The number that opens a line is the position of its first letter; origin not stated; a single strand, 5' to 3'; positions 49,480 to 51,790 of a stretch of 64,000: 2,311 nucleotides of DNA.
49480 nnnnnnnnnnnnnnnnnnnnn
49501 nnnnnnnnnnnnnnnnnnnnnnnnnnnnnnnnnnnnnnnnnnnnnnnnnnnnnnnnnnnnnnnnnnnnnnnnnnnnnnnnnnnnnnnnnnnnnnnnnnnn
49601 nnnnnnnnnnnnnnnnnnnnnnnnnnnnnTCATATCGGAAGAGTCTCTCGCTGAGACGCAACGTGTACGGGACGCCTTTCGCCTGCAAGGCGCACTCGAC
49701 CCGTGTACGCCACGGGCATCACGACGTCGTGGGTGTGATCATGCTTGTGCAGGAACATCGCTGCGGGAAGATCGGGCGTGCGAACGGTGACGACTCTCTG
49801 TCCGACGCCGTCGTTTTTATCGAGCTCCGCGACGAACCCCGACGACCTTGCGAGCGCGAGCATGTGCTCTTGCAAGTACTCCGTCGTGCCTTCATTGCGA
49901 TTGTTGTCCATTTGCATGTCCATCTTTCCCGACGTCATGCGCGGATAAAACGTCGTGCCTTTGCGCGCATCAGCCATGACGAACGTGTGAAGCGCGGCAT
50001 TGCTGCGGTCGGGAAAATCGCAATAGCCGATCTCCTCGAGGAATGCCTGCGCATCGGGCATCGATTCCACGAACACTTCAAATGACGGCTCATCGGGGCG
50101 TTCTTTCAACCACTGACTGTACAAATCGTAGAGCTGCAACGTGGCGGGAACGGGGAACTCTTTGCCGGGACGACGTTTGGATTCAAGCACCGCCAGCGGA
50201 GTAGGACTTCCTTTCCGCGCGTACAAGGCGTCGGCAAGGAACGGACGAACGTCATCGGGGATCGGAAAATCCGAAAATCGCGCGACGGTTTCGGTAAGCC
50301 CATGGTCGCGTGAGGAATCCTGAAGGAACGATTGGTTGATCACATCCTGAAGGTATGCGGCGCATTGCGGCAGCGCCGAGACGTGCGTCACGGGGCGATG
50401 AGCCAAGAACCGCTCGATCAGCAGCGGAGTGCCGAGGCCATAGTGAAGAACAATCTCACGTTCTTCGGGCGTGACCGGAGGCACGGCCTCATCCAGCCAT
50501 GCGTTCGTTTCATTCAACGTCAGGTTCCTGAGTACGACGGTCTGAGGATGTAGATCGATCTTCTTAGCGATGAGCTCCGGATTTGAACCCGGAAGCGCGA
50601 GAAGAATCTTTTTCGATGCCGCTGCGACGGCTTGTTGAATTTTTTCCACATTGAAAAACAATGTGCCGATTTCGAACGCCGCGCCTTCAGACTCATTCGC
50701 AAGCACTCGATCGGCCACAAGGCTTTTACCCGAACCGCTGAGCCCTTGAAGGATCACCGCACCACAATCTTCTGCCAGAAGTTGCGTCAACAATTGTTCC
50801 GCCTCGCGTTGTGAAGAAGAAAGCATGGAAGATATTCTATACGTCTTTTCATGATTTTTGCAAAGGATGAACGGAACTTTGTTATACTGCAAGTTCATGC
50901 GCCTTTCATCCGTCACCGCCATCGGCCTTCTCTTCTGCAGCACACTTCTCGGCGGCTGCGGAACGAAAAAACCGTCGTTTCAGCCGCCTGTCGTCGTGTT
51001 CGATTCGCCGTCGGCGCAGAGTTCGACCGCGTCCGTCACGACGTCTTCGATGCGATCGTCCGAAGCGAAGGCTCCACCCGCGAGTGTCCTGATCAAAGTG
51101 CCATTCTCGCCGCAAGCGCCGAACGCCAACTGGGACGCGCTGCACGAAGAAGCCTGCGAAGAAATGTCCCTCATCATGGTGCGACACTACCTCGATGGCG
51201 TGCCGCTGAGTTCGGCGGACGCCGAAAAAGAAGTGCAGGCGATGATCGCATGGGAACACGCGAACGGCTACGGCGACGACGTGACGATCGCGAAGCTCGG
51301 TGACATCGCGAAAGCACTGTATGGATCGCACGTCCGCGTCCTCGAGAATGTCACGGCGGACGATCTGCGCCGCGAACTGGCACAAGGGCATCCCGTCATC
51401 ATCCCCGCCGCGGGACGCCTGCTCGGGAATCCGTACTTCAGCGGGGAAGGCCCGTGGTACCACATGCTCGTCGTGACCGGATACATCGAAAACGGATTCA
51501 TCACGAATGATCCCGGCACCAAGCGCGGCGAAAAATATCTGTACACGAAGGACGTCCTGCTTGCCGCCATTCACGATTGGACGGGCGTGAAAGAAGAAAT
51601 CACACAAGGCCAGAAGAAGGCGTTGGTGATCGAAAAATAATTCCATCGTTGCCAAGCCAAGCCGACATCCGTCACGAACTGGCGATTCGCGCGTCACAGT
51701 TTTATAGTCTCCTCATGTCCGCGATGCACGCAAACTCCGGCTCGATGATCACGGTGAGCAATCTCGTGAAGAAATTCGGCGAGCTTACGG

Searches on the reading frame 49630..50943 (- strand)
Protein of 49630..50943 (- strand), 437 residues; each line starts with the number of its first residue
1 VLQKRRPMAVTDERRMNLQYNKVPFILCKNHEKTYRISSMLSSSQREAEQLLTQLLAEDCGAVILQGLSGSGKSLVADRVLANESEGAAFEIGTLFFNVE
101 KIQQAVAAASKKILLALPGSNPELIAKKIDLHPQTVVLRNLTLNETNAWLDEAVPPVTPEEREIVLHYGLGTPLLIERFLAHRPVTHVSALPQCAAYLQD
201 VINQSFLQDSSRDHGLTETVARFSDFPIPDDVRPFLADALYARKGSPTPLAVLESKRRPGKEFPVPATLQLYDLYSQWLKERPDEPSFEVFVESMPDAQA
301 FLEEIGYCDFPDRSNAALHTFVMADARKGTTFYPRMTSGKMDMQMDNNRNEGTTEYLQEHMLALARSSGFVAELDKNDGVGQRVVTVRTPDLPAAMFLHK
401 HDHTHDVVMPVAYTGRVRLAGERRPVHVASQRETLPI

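Call 7: search_protein_families(library=pfam, proteins=[window:49630-50943:-], max_evalue=0.1)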
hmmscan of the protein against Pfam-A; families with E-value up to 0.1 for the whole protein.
window:49630-50943:- (437 aa): 5 families
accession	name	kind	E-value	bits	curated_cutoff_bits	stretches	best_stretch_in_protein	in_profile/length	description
PF13191.12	AAA_16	-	0.00078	20.4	32.6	1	49-93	8-57/167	AAA ATPase domain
PF20720.3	nSTAND3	-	0.045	13.9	27.2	1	58-113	15-68/155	Novel STAND NTPase 3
PF13401.12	AAA_22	-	0.082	13.7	27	0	59-99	4-41/130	AAA domain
PF00931.28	NB-ARC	-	0.091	12.4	23.5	0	46-91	3-50/248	NB-ARC domain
PF13671.12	AAA_33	-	0.099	13.4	27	0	63-83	2-22/143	AAA domain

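Call 8: search_protein_families(library=padloc, proteins=[window:49630-50943:-], max_evalue=0.1)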
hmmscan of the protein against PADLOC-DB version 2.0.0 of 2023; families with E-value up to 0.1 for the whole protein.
window:49630-50943:- (437 aa): 1 family
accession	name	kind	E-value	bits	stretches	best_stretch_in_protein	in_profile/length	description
PDLC04475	PDC-M16A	-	0.042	10.3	1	40-79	11-50/721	-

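Call 10: search_protein_families(library=ncbifam, proteins=[window:49630-50943:-], max_evalue=0.1)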
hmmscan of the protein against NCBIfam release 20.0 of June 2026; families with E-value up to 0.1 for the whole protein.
window:49630-50943:- (437 aa): 2 families
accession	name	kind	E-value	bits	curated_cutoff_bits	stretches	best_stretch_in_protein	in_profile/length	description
NF005115.0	PRK06547.1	equivalog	0.072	12.5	173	0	49-88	4-43/172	hypothetical protein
NF008583.0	PRK11545.1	equivalog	0.094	12.2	265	0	63-96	11-42/177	gluconokinase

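Call 11: search_protein_families(library=phrogs, proteins=[window:49630-50943:-], max_evalue=0.1)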
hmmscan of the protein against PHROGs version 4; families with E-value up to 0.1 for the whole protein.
window:49630-50943:- (437 aa): 0 families

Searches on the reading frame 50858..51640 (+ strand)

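Call 7: search_protein_families(library=pfam, proteins=[window:50858-51640:+], max_evalue=0.1)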
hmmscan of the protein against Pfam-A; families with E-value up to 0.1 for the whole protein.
window:50858-51640:+ (260 aa): 1 family
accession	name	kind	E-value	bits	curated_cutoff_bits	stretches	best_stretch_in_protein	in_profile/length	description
PF13529.12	Peptidase_C39_2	-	1.5e-10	42.3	24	1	80-219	2-142/143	Peptidase_C39 like family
